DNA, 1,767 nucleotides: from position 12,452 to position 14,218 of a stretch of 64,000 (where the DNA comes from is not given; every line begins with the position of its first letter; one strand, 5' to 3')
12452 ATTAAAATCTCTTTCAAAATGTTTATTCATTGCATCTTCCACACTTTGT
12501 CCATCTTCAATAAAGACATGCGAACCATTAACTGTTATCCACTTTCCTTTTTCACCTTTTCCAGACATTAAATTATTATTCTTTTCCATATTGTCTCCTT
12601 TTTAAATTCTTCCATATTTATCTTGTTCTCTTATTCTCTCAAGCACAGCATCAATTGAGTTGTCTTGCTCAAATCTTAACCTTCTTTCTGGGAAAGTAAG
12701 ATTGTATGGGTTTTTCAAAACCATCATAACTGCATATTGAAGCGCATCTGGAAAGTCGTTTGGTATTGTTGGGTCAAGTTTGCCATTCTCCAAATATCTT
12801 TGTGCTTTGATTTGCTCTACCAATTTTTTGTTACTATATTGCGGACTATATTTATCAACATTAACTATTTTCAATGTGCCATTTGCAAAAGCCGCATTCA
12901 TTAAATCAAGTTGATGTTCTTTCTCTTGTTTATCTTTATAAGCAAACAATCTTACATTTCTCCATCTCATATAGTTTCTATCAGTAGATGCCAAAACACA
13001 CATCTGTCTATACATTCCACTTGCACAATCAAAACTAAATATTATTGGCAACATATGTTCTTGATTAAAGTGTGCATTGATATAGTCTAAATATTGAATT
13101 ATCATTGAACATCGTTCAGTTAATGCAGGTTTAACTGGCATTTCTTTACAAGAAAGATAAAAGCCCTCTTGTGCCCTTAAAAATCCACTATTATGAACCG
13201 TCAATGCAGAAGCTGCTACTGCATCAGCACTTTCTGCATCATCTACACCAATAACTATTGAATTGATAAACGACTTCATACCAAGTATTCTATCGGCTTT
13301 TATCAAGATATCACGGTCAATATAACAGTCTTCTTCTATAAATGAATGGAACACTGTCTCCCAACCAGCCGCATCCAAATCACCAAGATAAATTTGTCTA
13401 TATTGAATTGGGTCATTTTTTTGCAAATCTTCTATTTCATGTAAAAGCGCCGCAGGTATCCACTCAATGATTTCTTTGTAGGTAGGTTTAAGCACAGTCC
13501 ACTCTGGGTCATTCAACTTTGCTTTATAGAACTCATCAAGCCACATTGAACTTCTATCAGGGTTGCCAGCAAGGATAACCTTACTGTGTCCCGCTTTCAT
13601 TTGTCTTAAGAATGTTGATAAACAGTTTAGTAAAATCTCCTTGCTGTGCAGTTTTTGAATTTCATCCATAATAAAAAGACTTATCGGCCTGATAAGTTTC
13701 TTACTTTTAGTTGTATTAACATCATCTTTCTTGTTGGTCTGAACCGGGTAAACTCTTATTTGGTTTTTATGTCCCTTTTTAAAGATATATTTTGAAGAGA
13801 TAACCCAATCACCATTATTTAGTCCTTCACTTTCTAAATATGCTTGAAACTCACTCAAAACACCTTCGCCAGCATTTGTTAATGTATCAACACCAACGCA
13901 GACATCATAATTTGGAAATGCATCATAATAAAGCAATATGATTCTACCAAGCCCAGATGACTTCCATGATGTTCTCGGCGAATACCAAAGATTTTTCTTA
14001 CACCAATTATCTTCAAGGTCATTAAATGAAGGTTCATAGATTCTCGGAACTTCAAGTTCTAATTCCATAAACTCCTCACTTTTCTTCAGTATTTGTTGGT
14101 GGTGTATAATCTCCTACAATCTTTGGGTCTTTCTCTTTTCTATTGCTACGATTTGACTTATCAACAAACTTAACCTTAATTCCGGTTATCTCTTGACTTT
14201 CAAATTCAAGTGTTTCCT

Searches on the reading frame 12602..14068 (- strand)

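Call 47: search_protein_families(library=phrogs, proteins=[window:12602-14068:-], max_evalue=0.00001)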
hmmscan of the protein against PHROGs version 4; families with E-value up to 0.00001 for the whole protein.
window:12602-14068:- (488 aa): 2 families
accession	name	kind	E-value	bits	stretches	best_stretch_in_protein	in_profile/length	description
phrog_2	-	head and packaging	7.5e-15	55.7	1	110-457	353-600/807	terminase large subunit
phrog_3717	-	head and packaging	2.1e-08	35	1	68-235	70-228/277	terminase large subunit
